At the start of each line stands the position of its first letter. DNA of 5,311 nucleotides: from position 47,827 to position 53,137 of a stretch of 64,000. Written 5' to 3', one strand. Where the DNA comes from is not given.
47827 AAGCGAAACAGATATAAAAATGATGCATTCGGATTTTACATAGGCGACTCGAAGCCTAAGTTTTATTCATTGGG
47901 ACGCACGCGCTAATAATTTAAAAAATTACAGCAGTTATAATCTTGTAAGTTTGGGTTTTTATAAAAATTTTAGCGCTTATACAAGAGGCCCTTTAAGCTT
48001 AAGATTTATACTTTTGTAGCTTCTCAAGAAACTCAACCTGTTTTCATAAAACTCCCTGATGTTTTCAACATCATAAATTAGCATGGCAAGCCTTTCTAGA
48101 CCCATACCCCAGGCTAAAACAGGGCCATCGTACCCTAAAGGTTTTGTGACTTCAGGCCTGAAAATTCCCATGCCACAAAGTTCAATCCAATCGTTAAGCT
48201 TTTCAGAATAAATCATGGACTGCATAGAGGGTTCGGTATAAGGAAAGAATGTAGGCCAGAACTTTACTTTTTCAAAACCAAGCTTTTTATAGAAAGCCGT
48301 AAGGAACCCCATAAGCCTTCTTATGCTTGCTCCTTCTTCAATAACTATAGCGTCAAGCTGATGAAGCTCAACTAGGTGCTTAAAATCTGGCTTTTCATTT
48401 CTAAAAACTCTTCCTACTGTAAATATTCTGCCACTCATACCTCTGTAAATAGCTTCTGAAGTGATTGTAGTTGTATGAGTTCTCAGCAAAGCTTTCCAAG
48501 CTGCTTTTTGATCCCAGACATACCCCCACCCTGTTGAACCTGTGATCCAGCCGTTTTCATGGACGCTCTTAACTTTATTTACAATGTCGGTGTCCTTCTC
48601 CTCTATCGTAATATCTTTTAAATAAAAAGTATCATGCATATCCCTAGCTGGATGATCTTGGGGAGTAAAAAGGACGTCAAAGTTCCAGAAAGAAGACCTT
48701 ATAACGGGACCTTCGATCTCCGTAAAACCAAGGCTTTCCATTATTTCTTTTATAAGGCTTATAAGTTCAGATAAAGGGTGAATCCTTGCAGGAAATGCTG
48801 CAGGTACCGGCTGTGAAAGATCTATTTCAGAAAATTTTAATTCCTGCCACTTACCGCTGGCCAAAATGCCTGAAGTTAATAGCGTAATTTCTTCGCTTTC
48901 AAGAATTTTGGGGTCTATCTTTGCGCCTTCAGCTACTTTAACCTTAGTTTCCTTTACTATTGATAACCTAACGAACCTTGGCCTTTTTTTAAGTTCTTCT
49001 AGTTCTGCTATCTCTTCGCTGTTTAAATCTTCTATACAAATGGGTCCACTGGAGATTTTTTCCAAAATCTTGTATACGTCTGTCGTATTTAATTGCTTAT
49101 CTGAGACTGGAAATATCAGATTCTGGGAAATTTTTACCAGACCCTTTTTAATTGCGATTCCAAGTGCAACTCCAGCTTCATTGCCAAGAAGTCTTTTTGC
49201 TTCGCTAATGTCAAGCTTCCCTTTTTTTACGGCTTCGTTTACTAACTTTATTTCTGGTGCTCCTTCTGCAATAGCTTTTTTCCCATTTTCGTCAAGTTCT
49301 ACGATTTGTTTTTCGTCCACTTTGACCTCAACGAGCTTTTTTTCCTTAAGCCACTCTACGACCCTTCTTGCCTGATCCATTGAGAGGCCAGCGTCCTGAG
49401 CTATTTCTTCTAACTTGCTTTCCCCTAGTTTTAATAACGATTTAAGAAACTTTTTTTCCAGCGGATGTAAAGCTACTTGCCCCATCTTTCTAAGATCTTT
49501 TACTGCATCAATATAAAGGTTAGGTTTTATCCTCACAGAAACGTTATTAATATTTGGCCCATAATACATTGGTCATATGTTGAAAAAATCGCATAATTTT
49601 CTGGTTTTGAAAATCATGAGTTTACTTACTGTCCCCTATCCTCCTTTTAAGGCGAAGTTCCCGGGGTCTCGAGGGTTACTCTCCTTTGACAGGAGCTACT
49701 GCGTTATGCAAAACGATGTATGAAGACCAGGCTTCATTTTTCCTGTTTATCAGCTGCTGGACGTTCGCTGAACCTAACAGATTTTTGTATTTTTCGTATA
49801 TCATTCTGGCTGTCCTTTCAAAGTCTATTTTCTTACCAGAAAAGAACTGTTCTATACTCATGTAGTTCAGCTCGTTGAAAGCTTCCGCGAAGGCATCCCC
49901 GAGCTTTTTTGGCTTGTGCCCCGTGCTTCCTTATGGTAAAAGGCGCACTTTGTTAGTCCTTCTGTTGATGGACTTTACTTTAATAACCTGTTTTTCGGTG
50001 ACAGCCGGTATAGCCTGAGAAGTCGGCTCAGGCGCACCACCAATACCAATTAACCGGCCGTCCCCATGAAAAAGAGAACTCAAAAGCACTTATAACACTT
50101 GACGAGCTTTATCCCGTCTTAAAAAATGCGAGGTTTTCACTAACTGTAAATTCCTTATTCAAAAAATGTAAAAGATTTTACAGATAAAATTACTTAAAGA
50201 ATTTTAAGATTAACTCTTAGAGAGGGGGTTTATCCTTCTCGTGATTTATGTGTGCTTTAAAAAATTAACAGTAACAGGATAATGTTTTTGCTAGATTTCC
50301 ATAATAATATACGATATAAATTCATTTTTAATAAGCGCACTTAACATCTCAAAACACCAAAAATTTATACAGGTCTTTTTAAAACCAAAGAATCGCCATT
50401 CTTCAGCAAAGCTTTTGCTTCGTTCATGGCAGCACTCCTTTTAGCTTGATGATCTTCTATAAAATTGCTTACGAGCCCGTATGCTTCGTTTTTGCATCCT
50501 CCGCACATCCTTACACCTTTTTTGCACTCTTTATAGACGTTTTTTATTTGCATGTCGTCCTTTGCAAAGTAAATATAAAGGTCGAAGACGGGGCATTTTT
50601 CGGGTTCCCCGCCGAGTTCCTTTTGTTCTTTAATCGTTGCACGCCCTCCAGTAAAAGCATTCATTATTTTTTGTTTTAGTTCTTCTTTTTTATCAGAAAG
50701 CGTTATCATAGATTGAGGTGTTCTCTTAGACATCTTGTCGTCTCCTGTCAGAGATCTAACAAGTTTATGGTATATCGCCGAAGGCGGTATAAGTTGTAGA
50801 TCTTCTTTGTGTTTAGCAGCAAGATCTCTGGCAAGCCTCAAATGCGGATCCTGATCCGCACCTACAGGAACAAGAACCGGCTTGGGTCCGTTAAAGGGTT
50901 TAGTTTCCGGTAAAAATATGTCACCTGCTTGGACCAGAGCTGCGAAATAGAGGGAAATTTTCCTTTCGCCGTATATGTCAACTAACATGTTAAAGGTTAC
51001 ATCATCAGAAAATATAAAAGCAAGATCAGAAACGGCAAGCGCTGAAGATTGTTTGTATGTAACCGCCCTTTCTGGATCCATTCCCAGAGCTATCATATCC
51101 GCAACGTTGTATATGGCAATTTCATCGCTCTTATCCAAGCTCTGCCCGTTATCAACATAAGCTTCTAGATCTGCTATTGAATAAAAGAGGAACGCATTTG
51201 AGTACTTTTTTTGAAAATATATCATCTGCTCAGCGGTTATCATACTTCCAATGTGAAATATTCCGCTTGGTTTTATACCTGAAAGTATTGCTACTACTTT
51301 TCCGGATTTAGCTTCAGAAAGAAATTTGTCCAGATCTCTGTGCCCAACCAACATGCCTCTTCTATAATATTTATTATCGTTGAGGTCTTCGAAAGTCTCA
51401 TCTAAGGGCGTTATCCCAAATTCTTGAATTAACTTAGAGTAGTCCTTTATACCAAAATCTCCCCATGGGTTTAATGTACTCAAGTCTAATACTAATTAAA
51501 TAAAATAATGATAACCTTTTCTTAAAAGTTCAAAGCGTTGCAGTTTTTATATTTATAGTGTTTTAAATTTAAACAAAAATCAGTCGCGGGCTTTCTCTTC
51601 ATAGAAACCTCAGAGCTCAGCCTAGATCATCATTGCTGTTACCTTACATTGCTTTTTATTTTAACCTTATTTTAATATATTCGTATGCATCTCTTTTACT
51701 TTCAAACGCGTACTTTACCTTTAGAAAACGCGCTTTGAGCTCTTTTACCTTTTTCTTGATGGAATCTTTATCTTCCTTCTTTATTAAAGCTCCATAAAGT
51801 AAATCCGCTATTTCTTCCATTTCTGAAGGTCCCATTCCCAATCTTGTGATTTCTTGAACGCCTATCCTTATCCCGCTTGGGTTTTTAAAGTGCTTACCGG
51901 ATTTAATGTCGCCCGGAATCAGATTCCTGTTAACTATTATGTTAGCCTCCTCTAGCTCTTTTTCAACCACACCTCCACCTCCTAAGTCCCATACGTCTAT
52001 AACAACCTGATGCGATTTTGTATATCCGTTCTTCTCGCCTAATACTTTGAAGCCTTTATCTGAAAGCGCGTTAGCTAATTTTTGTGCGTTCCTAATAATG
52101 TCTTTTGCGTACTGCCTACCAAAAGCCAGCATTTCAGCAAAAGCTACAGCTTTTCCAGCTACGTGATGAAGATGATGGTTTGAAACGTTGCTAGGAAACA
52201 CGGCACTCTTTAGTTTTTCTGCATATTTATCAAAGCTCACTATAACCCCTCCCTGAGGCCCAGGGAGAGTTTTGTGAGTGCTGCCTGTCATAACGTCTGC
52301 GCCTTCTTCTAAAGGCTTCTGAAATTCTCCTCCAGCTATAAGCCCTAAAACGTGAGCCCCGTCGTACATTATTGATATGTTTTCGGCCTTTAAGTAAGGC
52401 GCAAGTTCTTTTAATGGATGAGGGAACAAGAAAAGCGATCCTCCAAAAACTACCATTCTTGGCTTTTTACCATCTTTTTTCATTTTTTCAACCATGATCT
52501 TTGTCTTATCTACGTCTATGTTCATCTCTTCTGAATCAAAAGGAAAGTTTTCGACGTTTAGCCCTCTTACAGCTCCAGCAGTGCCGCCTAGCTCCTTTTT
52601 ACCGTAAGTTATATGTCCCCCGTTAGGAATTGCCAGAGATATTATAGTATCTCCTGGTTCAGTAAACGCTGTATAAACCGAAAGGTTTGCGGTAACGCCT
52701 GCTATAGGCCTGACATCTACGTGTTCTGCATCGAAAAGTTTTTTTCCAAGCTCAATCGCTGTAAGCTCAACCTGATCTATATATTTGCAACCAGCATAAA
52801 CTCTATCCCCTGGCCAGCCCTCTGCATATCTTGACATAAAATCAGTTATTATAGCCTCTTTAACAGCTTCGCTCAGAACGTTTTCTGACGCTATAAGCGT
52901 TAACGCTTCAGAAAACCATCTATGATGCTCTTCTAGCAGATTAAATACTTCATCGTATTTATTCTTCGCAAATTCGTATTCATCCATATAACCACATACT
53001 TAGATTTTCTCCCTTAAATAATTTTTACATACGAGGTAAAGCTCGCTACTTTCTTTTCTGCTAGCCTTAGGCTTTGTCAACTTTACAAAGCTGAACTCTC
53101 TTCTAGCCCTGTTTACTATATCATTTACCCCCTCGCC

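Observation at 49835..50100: GC-rich structured RNA with its own TATA box between trpS and pheS, class unresolved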

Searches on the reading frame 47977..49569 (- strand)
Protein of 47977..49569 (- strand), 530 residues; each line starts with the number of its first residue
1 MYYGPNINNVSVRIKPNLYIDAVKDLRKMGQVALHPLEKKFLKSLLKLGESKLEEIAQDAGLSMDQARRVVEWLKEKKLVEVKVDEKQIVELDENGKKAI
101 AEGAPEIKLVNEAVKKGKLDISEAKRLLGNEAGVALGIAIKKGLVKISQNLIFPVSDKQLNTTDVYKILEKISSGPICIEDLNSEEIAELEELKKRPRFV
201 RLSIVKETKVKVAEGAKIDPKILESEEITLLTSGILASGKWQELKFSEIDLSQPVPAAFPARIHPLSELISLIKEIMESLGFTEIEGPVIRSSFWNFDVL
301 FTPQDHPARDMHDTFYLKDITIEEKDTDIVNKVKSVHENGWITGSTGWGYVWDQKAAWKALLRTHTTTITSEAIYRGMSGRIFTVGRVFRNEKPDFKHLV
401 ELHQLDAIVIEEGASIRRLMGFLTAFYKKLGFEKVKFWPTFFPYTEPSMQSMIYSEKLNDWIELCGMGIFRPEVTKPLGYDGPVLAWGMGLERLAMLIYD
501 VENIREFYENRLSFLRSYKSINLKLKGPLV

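Call 10: search_protein_families(library=pfam, proteins=[window:47977-49569:-], max_evalue=0.01)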
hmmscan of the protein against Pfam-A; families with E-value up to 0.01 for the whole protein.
window:47977-49569:- (530 aa): 4 families
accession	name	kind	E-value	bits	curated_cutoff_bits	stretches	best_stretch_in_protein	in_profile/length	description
PF01409.25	tRNA-synt_2d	-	5.6e-77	259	19.8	1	249-517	2-245/246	tRNA synthetases class II core domain (F)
PF00152.25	tRNA-synt_2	-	2.5e-09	37.1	25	0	379-407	91-119/308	tRNA synthetases class II (D, K and N)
PF01978.25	TrmB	-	8.2e-06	26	25.6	1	34-88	6-60/68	Sugar-specific transcriptional regulator TrmB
PF22746.1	SHOCT-like_DUF2089-C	-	0.0082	16.2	27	0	105-128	1-24/32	SHOCT-like domain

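Call 11: find_related_loci(query=window:47977-49569:-, collection=genome_contigs, flank=4000)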
Query window:47977-49569:- (530 aa) in genome_contigs; peptide patterns used: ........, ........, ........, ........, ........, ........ (x = any residue, [..] = any of these).
401 stretches matched a pattern; 257 encode a relative of the query (tblastn E <= 1e-3); the best 80 are kept; 80 distinct loci.
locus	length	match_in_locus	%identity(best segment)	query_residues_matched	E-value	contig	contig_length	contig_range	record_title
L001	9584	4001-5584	92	3-530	0e+0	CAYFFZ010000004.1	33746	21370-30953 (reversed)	MAG TPA_asm: uncultured Nitrososphaerales archaeon isolate DRP004690_co1_3 genome assembly, contig: NODE_58_length_33746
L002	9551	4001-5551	82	14-530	0e+0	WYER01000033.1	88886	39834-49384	MAG: Thaumarchaeota archaeon isolate EvPrim.Bin21 NODE_15_length_88886_cov_6.07105, whole genome shotgun sequence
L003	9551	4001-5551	80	14-530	0e+0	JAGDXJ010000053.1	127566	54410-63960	MAG: Nitrososphaerales archaeon isolate KMA_Bin22 NODE_17_length_127566_cov_20.962262, whole genome shotgun sequence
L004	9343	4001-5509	69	28-530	0e+0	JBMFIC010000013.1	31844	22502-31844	MAG: Nitrososphaeria archaeon isolate KM4324-13 NODE_13_length_31844_cov_30.908175, whole genome shotgun sequence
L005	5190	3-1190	88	135-530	0e+0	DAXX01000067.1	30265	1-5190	MAG TPA_asm: Thaumarchaeota archaeon UBA160 UBA160_contig_2820, whole genome shotgun sequence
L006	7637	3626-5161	70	18-530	0e+0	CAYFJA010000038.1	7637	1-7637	MAG TPA_asm: uncultured Nitrososphaerales archaeon isolate DRP004690_co1_15 genome assembly, contig: NODE_777_length_763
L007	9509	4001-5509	69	28-530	0e+0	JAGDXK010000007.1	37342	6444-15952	MAG: Nitrososphaerales archaeon isolate KMA_Bin21 NODE_342_length_37342_cov_3.029581, whole genome shotgun sequence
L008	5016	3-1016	87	193-530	0e+0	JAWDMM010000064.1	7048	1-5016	MAG: Nitrososphaeria archaeon isolate F8S.bin.2 NODE_954_length_7048_cov_2.65959, whole genome shotgun sequence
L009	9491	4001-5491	58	26-523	0e+0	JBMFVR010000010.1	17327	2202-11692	MAG: Nitrososphaeria archaeon isolate KM4348-34 NODE_10_length_17327_cov_3.512000, whole genome shotgun sequence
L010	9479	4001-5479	57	26-519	0e+0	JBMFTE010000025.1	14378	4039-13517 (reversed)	MAG: Nitrososphaeria archaeon isolate KM4347-05 NODE_1286_length_14378_cov_158.832018, whole genome shotgun sequence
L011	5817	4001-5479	57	26-519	0e+0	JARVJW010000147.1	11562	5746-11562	MAG: Nitrososphaeria archaeon isolate DRTY3_bin.13 NODE_893_length_11562_cov_29.1028, whole genome shotgun sequence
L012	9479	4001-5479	57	26-519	0e+0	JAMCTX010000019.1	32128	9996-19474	MAG: Thaumarchaeota archaeon isolate FK_Sedi_A_Bin.149 NODE_2774_length_32128_cov_7.18903, whole genome shotgun sequence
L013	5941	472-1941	48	34-521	1e-152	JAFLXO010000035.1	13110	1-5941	MAG: Nitrososphaerota archaeon isolate FK4_bin.88 NODE_35_length_13110_cov_29.538172, whole genome shotgun sequence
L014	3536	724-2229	44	29-516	2e-137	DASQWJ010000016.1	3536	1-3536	MAG TPA_asm: Nitrososphaeraceae archaeon isolate SMAG_U11010 k141_598906, whole genome shotgun sequence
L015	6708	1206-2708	44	29-516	1e-130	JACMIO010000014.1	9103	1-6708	MAG: bacterium isolate ES-bin-123 ES-bin-123-contig-k141_718422, whole genome shotgun sequence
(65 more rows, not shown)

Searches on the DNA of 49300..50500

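Call 4: search_rna_families(source=window, start=49300, end=50500, threshold=evalue, max_evalue=10, show_alignments=5)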
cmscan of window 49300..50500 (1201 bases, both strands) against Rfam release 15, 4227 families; matches with E-value up to 10: 6.
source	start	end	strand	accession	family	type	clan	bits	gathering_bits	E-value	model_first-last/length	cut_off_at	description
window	49936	49995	+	RF00078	MicA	Gene; sRNA;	-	21.7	41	1.3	1-75/75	no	MicA sRNA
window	50060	50096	-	RF01373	CRISPR-DR60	Gene; CRISPR;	-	17.7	45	5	1-37/37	no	CRISPR RNA direct repeat element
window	50207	50320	+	RF02060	STnc410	Gene; sRNA;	-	16.7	50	0.78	1-158/158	no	Enterobacterial sRNA STnc410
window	50337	50373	-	RF01343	CRISPR-DR33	Gene; CRISPR;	-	15.4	39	6.3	1-37/37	no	CRISPR RNA direct repeat element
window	50208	50237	-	RF01101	TLS-PK6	Cis-reg;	-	15.1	44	6.6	1-40/40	no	Pseudoknot of tRNA-like structure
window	49591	49650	-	RF03001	leuA-Halobacteria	Cis-reg;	-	14.6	47.9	4.3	1-53/53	no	leuA-Halobacteria RNA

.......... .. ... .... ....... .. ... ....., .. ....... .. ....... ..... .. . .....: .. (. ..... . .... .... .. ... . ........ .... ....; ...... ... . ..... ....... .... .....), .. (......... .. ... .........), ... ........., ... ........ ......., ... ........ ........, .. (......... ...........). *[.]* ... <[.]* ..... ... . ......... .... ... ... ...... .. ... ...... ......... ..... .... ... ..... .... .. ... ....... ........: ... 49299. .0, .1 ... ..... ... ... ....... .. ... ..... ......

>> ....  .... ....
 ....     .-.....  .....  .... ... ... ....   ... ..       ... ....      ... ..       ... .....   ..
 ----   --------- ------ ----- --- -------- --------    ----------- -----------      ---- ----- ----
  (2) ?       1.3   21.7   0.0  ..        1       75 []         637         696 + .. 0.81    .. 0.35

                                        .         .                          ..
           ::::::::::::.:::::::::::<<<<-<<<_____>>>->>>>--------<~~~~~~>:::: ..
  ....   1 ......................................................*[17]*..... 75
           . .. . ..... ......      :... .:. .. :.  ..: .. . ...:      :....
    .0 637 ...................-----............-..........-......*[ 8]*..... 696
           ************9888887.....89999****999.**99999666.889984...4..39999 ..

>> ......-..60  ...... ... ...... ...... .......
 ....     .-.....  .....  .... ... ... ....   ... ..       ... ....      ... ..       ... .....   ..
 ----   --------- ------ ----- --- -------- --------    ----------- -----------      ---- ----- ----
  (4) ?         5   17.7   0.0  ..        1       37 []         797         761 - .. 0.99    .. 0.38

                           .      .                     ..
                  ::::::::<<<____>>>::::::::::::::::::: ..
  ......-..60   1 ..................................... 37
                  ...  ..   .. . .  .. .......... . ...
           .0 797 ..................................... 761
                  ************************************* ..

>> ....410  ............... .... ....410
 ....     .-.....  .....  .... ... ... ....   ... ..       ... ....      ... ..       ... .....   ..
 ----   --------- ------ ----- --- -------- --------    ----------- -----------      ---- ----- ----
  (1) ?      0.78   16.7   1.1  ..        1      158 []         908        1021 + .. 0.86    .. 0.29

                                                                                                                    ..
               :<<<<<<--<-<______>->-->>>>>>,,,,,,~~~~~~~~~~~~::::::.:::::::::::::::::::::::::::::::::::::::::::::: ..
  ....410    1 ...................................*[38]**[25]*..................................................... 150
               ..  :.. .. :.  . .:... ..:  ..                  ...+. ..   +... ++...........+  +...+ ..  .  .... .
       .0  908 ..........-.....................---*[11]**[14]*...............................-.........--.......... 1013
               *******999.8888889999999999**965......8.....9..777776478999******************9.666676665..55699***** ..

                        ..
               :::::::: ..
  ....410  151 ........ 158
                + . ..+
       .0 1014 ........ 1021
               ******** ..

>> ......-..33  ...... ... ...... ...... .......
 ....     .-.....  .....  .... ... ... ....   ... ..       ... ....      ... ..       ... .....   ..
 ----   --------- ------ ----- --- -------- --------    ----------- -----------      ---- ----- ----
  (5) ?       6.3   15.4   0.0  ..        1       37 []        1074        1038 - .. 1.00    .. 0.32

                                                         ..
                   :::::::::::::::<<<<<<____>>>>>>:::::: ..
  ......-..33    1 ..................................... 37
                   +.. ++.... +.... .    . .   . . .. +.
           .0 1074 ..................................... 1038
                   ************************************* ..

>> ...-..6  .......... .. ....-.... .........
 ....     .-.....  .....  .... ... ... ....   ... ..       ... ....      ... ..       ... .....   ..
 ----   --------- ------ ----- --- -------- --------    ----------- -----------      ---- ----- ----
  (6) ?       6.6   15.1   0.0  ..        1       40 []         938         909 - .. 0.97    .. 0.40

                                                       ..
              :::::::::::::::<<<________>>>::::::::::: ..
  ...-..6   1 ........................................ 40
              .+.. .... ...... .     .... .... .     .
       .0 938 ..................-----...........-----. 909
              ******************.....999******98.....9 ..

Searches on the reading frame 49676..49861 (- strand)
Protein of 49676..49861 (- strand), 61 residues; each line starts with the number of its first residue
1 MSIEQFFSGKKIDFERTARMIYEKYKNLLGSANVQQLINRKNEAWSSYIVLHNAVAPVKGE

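Call 10: search_protein_families(library=pfam, proteins=[window:49676-49861:-], max_evalue=0.01)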
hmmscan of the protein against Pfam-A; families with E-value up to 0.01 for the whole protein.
window:49676-49861:- (61 aa): 0 families

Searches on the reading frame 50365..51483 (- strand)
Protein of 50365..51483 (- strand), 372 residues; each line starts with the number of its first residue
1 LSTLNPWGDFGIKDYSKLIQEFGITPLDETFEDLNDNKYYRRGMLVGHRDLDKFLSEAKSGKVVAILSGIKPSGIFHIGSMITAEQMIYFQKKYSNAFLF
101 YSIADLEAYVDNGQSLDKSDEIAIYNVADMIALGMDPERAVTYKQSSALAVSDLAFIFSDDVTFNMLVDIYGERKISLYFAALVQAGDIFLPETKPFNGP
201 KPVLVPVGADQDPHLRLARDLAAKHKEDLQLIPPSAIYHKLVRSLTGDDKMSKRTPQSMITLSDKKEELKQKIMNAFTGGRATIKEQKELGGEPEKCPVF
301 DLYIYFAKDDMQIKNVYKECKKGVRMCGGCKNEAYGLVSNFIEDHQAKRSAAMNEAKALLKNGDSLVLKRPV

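Call 10: search_protein_families(library=pfam, proteins=[window:50365-51483:-], max_evalue=0.01)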
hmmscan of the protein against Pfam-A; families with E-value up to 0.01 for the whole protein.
window:50365-51483:- (372 aa): 1 family
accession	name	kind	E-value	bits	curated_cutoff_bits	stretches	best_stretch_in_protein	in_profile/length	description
PF00579.31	tRNA-synt_1b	-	3.4e-40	138.6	21.1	1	62-340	4-289/292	tRNA synthetases class I (W and Y)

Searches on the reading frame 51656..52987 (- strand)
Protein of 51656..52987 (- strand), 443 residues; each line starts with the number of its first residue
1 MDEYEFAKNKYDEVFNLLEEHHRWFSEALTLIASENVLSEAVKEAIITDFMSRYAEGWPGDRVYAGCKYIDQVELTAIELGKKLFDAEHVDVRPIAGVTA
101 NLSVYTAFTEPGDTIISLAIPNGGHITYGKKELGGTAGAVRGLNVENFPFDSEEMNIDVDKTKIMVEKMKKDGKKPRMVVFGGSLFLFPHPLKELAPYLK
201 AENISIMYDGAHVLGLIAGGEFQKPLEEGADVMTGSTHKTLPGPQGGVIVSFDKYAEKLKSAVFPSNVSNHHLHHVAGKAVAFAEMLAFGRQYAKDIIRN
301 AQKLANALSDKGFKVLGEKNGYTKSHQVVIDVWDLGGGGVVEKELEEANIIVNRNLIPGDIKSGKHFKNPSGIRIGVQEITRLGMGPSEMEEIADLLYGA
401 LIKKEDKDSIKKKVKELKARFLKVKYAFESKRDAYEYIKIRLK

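Call 10: search_protein_families(library=pfam, proteins=[window:51656-52987:-], max_evalue=0.01)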
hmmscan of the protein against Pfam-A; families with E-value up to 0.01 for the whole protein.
window:51656-52987:- (443 aa): 4 families
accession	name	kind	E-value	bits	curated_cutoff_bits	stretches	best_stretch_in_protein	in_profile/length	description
PF00464.25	SHMT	-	2.8e-73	247.3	27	1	12-396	6-398/399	Serine hydroxymethyltransferase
PF00155.27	Aminotran_1_2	-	1.7e-07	31.2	19.7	1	95-322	72-304/361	Aminotransferase class I and II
PF03841.19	SelA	-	0.00022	20.8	22.8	1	215-262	189-236/367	L-seryl-tRNA selenium transferase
PF01212.27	Beta_elim_lyase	-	0.0016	18.3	27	1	59-316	23-238/288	Beta-eliminating lyase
